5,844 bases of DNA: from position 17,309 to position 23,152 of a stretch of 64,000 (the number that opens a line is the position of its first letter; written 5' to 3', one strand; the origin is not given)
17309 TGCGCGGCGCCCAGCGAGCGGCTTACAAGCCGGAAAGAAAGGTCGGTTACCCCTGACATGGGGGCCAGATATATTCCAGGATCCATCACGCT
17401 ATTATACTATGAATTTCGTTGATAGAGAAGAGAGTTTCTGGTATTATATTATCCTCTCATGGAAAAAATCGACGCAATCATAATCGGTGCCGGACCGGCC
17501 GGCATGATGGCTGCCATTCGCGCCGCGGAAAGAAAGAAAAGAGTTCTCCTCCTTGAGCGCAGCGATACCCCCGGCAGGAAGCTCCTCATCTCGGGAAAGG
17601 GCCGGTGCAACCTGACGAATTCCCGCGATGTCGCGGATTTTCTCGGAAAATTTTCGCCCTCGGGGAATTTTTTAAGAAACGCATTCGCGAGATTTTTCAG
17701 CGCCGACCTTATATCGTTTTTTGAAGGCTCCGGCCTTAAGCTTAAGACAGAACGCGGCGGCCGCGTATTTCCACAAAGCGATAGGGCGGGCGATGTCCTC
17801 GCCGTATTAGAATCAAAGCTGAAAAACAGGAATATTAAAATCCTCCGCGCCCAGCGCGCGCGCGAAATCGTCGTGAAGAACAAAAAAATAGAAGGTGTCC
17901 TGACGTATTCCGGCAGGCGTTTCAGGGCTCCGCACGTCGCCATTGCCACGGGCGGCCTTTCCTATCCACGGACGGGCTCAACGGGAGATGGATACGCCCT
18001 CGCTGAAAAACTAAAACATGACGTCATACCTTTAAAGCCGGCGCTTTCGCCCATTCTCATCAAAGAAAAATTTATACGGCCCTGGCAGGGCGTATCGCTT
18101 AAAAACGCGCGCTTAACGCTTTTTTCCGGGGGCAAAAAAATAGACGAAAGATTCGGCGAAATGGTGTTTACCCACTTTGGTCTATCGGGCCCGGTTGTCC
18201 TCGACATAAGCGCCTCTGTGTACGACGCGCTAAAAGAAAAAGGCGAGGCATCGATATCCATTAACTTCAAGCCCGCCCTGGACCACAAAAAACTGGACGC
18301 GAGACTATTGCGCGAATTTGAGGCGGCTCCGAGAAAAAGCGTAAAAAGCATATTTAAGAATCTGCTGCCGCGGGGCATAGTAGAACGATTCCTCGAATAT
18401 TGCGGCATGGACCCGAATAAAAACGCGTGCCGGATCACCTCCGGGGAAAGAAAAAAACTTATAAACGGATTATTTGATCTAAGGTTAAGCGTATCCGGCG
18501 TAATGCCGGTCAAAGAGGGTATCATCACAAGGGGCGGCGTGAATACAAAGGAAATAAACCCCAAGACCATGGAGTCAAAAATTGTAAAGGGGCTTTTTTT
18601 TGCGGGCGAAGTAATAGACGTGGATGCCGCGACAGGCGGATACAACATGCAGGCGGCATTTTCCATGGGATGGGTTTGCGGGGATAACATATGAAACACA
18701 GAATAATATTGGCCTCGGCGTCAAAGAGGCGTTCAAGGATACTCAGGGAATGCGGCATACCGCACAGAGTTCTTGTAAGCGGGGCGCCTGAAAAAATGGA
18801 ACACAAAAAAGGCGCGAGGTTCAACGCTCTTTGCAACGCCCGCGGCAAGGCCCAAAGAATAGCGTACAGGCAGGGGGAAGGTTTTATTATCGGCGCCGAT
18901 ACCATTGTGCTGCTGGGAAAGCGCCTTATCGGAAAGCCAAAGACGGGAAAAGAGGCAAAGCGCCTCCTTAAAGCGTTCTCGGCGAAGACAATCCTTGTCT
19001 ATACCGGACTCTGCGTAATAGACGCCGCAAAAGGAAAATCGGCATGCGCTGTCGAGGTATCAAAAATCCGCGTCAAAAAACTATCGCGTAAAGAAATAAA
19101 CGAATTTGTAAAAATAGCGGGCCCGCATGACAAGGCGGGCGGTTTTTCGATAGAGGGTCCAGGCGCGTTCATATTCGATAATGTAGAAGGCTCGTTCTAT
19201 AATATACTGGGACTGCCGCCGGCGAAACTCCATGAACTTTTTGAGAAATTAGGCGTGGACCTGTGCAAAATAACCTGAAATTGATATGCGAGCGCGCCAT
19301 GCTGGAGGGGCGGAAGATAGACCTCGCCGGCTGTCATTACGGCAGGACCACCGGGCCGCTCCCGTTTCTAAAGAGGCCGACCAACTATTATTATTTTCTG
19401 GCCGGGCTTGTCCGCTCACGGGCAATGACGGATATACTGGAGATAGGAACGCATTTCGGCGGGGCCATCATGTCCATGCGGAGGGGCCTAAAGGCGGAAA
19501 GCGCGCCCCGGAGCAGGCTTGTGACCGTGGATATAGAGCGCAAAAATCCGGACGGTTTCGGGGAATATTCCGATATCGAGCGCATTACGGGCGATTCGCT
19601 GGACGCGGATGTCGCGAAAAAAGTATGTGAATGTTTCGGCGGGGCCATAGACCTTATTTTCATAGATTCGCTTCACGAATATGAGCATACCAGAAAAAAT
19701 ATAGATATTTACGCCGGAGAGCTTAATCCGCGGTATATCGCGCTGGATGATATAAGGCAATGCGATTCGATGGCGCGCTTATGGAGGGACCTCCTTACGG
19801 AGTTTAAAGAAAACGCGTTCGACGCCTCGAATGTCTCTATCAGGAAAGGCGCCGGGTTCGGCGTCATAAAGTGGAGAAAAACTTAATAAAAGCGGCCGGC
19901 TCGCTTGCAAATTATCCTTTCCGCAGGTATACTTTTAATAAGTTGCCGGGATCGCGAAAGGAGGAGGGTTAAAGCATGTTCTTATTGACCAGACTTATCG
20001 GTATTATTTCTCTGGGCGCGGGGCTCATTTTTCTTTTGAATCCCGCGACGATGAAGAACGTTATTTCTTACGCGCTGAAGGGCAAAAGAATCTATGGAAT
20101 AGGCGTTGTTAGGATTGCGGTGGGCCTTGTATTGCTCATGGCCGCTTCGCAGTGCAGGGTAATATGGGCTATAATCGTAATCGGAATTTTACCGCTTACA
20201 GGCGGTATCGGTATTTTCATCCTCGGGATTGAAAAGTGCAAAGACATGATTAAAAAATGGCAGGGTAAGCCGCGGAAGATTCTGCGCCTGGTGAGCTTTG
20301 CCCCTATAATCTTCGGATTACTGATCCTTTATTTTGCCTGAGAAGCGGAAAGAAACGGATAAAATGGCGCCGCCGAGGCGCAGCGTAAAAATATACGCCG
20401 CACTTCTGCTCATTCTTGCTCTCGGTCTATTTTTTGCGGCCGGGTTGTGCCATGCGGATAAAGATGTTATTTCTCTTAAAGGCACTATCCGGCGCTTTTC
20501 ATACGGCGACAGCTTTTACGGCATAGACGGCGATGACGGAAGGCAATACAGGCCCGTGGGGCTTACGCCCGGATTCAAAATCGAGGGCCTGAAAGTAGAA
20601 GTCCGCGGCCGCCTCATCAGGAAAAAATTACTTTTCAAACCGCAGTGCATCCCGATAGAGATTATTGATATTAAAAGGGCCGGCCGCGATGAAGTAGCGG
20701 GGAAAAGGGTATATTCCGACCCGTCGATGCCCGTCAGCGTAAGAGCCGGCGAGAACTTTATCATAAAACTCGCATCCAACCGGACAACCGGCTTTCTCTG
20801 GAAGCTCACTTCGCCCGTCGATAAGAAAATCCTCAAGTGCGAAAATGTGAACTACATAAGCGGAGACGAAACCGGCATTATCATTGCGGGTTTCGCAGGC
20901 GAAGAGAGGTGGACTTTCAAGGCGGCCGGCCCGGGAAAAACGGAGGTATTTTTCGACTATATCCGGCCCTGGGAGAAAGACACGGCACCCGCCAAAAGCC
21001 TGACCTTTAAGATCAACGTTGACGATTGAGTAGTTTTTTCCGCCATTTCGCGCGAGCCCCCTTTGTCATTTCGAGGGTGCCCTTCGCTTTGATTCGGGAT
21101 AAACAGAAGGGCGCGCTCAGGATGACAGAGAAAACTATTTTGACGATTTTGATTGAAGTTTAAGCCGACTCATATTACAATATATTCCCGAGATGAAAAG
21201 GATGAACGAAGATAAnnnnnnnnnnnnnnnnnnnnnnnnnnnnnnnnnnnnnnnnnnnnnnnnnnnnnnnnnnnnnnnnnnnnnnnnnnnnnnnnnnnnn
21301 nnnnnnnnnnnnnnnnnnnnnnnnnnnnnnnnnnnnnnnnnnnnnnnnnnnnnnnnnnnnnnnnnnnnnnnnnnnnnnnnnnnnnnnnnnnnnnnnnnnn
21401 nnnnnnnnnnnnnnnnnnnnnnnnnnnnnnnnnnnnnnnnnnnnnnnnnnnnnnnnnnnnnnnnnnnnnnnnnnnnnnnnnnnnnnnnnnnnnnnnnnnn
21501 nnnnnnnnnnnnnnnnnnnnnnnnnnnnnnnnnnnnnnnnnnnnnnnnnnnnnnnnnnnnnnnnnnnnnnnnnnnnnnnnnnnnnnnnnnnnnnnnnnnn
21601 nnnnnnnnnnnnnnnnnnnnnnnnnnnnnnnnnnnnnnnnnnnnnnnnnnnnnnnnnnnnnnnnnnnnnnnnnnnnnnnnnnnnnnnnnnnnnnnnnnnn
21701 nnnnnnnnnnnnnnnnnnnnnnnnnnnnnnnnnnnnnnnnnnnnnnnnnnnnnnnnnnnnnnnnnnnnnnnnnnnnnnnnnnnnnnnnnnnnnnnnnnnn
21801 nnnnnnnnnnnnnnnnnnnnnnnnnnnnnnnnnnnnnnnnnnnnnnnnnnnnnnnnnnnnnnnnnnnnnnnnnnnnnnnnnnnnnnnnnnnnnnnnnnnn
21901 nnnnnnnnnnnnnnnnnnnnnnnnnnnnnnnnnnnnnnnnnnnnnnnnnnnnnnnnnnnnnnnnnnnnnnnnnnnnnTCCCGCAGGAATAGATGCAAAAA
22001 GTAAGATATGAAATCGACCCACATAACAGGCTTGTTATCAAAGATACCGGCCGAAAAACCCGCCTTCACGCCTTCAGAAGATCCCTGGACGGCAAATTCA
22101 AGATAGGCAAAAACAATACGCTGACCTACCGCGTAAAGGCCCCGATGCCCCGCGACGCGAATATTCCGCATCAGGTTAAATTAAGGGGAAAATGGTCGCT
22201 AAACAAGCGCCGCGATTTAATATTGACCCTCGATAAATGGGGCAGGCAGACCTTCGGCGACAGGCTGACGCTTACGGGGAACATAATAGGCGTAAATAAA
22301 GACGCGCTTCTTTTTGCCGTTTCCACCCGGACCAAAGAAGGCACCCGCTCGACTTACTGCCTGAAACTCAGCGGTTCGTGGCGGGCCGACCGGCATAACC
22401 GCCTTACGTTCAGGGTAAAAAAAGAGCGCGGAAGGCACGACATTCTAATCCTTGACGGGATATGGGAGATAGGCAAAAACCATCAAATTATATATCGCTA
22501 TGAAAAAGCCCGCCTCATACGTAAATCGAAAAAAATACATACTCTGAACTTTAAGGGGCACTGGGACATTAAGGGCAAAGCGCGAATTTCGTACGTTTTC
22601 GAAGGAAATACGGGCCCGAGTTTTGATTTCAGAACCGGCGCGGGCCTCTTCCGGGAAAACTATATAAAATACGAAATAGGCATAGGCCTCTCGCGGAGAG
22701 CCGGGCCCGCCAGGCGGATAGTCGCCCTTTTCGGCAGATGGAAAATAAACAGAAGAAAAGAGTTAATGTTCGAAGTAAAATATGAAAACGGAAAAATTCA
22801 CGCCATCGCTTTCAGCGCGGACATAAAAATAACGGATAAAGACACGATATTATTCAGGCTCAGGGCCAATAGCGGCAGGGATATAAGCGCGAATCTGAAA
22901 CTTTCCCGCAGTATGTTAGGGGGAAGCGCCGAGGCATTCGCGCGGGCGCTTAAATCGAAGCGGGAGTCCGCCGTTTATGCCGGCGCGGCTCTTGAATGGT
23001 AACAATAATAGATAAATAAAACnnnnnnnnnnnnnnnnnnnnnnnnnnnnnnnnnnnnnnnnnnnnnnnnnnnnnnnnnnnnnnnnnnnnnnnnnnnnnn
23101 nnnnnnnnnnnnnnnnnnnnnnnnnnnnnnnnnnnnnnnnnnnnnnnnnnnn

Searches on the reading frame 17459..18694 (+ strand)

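Call 34: search_protein_families(library=pfam, proteins=[window:17459-18694:+], max_evalue=0.001)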
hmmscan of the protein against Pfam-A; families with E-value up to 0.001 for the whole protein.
window:17459-18694:+ (411 aa): 12 families
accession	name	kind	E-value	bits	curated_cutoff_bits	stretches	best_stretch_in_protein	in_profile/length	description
PF03486.20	HI0933_like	-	1.7e-85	286.8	50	1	5-409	2-243/244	HI0933-like protein Rossmann domain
PF22780.1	HI0933_like_1st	-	1.2e-38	133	27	1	193-355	1-164/165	HI0933-like protein barrel and H2TH domain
PF01134.28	GIDA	-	5.2e-15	55.9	22.1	1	118-166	102-150/391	Glucose inhibited division protein A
PF00890.30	FAD_binding_2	-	2.6e-13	50.4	20.4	1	5-169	1-206/414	FAD binding domain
PF07992.20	Pyr_redox_2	-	2.3e-09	37.5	26.1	1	5-44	2-42/291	Pyridine nucleotide-disulphide oxidoreductase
PF01266.30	DAO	-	4.1e-09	36.9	27.9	1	5-39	1-35/353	FAD dependent oxidoreductase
PF12831.13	FAD_oxidored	-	5.2e-09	36.3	27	1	5-161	1-141/416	FAD dependent oxidoreductase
PF13738.12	Pyr_redox_3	-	1.8e-07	31.2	30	1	7-35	1-30/305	Pyridine nucleotide-disulphide oxidoreductase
PF13450.12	NAD_binding_8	-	8.2e-07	29.7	21.9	1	8-39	1-32/68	NAD(P)-binding Rossmann-like domain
PF01946.23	Thi4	-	2.1e-06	27.6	26.2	0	4-47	18-62/235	Thi4 family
PF00070.33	Pyr_redox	-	4e-06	27.7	22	0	6-41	2-37/82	Pyridine nucleotide-disulphide oxidoreductase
PF13454.12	NAD_binding_9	-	0.00056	20.4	21.8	0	7-165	1-153/155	FAD-NAD(P)-binding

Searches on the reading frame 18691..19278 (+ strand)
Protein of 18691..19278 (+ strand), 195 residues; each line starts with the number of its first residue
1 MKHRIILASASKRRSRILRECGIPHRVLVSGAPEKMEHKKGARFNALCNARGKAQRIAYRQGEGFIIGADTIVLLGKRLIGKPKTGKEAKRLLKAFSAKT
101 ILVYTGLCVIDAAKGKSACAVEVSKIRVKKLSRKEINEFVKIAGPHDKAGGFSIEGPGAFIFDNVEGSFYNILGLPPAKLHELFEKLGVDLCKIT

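Call 34: search_protein_families(library=pfam, proteins=[window:18691-19278:+], max_evalue=0.001)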
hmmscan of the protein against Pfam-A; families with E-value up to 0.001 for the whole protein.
window:18691-19278:+ (195 aa): 1 family
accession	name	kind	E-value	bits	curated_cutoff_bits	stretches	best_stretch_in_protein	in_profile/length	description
PF02545.19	Maf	-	2.9e-44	151.4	27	1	4-186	1-186/187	Maf-like protein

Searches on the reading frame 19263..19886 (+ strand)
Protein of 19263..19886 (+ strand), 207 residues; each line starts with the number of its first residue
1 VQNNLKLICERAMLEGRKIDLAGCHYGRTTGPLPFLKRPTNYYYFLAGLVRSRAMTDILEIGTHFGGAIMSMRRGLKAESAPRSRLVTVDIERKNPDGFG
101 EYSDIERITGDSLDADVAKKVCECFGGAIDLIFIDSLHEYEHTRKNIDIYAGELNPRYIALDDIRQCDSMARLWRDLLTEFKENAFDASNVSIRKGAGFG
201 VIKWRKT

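Call 34: search_protein_families(library=pfam, proteins=[window:19263-19886:+], max_evalue=0.001)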
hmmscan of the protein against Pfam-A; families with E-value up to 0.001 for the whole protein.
window:19263-19886:+ (207 aa): 2 families
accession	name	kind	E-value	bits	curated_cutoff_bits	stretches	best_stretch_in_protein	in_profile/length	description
PF13578.12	Methyltransf_24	-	1.3e-08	36.1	26.3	1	59-156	1-96/105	Methyltransferase domain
PF04989.18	RMNT_CmcI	-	2.3e-08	34.5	23.2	1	58-152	36-135/206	Rhamnosyl O-methyltransferase/CmcI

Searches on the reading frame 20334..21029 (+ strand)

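Call 34: search_protein_families(library=pfam, proteins=[window:20334-21029:+], max_evalue=0.001)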
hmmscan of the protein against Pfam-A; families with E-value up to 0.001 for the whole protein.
window:20334-21029:+ (231 aa): 1 family
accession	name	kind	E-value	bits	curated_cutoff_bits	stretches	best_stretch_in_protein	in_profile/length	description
PF09394.16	Inhibitor_I42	-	7.8e-22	77.8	27.2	1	136-227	2-89/91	Chagasin family peptidase inhibitor I42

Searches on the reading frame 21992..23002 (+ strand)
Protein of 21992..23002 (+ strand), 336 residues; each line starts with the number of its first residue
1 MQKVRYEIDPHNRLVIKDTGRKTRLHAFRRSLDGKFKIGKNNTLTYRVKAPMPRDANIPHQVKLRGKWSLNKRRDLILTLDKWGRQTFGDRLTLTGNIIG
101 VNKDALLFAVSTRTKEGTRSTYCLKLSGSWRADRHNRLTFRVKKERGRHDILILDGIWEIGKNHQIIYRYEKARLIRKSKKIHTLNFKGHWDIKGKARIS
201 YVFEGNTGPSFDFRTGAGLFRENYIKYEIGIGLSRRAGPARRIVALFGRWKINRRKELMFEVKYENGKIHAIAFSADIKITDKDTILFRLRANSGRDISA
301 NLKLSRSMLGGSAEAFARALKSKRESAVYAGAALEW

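Call 3: search_protein_families(library=pfam, proteins=[window:21992-23002:+], max_evalue=0.01)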
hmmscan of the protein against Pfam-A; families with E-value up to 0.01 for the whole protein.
window:21992-23002:+ (336 aa): 2 families
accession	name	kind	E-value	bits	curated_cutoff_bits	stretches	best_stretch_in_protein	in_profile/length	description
PF16355.11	DUF4982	-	0.0028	18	23.9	0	248-275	25-54/61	Domain of unknown function (DUF4982)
PF18790.7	KfrB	-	0.0029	18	25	0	148-175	25-52/54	KfrB Domain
